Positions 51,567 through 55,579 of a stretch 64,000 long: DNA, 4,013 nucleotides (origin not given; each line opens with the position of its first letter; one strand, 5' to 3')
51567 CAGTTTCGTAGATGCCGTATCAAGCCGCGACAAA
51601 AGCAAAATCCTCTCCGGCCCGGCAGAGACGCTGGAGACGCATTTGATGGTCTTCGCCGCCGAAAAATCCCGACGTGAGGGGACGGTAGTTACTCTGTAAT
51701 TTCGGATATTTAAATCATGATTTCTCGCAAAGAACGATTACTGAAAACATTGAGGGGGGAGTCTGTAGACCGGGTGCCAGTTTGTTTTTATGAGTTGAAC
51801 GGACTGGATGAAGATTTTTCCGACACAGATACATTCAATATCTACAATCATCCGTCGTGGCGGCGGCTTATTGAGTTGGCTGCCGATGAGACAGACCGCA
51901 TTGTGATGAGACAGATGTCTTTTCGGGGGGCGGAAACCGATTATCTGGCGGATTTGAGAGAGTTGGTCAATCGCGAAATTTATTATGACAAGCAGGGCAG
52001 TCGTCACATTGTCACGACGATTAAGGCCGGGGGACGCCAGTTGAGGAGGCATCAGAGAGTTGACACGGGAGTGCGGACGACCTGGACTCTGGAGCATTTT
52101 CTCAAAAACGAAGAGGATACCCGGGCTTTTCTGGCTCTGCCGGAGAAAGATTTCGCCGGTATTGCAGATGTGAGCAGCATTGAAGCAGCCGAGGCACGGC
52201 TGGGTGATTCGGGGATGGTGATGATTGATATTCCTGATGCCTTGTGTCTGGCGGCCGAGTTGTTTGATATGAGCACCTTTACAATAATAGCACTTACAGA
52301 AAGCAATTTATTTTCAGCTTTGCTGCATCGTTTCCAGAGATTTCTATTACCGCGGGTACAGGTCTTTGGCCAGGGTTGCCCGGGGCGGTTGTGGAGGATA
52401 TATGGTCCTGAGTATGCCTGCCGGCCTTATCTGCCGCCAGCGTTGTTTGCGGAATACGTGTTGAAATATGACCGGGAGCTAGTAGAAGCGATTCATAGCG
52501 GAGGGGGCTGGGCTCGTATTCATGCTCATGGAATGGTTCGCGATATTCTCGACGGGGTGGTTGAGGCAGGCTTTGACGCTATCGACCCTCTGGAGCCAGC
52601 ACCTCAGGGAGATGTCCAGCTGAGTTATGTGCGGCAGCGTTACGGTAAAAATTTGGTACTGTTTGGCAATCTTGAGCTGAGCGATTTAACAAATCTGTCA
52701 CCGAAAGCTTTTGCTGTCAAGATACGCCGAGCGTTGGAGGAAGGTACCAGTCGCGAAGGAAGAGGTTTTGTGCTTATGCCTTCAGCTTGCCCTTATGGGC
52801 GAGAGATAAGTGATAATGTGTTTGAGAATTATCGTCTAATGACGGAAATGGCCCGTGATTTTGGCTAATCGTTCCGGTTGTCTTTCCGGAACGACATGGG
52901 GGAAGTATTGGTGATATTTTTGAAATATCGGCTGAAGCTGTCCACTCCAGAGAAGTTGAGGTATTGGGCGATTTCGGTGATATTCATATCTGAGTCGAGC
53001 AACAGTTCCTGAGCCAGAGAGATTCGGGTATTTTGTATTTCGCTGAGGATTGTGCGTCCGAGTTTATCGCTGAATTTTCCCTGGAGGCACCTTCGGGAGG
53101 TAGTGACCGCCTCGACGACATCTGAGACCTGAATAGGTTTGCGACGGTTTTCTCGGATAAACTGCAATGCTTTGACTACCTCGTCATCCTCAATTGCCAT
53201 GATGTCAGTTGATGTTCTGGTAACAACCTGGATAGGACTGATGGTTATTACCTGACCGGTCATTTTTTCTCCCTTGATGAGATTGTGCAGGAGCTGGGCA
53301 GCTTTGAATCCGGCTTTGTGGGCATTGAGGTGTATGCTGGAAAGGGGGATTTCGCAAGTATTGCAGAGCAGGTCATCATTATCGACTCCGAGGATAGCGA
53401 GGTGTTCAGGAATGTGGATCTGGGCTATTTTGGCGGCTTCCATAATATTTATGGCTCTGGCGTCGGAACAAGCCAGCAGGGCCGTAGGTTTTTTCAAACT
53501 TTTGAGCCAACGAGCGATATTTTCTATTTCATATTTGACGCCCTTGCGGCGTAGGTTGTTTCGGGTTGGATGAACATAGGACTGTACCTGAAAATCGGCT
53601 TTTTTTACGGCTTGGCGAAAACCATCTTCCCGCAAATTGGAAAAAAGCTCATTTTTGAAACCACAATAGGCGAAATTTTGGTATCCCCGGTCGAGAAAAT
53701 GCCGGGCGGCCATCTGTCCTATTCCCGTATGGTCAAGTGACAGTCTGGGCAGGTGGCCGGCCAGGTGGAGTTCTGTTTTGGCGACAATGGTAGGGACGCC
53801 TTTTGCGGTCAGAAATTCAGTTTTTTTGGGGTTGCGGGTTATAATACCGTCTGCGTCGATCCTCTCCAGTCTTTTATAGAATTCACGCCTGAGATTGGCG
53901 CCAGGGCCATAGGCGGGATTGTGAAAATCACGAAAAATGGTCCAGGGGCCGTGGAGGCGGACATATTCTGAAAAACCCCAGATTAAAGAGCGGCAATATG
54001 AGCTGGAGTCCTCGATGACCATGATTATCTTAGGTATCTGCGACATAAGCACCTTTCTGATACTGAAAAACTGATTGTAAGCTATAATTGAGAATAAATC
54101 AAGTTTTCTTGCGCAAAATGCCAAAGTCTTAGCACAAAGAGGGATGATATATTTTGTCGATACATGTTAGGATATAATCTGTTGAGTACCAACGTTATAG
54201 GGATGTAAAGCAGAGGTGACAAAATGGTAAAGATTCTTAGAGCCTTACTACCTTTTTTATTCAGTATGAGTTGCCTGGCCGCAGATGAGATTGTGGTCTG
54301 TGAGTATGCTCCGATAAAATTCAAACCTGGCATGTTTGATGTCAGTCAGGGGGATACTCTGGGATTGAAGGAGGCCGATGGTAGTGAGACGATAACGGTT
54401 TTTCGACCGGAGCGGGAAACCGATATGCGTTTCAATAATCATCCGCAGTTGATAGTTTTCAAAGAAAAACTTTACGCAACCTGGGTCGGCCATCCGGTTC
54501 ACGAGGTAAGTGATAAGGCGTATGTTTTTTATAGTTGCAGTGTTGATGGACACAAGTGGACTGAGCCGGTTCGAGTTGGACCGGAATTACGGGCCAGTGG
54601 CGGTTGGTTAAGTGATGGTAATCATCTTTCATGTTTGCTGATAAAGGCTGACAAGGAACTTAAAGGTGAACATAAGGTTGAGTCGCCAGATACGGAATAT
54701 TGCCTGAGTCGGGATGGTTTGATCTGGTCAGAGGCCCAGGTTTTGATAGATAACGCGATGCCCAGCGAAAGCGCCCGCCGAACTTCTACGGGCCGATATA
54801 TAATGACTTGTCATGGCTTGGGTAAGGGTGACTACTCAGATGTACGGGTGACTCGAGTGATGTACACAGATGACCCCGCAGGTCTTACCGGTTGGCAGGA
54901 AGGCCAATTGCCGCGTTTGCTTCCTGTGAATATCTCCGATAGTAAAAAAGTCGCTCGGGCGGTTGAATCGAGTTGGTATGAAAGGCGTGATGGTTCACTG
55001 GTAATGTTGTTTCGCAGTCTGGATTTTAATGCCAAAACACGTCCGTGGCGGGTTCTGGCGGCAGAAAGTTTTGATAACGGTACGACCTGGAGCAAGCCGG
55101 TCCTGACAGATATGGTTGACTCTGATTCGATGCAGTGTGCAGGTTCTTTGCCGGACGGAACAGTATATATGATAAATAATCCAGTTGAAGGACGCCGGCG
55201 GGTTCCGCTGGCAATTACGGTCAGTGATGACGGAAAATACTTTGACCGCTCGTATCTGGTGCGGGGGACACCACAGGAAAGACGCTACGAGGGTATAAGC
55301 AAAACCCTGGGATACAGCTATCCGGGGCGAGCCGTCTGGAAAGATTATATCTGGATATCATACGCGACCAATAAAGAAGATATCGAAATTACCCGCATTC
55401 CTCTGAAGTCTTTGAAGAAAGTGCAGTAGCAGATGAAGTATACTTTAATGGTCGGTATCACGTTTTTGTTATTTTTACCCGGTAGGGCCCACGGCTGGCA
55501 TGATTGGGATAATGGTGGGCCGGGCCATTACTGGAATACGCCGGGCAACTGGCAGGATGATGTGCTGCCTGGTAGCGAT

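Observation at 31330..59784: Two alternative C-terminal address tags on paralogous secreted proteins: a single dockerin-like repeat versus PEP-CTERM, with no cohesin in sight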

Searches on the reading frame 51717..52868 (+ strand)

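Call 54: search_protein_families(library=pfam, proteins=[window:51717-52868:+], max_evalue=0.001)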
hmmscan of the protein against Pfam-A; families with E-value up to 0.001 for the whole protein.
window:51717-52868:+ (383 aa): 1 family
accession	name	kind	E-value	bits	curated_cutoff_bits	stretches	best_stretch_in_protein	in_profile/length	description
PF01208.23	URO-D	-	9.8e-12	45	23.9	1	238-356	211-324/346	Uroporphyrinogen decarboxylase (URO-D)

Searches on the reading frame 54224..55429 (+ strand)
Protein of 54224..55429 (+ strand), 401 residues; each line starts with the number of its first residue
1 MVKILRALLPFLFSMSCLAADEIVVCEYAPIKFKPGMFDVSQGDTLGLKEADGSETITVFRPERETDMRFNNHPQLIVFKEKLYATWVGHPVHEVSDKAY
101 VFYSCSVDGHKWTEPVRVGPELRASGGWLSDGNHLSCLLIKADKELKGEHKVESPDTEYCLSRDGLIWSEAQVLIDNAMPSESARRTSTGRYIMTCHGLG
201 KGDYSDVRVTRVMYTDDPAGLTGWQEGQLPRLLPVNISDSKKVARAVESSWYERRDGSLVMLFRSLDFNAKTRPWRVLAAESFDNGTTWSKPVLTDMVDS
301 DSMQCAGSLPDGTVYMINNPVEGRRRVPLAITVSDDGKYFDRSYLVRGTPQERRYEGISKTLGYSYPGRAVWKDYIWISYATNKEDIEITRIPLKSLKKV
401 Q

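Call 54: search_protein_families(library=pfam, proteins=[window:54224-55429:+], max_evalue=0.001)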
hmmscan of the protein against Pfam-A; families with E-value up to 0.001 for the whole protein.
window:54224-55429:+ (401 aa): 2 families
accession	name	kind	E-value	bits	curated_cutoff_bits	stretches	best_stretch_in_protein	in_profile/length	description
PF13088.12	BNR_2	-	1.5e-28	100.4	31.4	1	84-375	4-274/277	BNR repeat-like domain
PF24067.1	Beta-prop_BT_1020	-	6.4e-09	36.2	27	1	47-132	19-111/236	BT_1020-like, N-terminal beta propeller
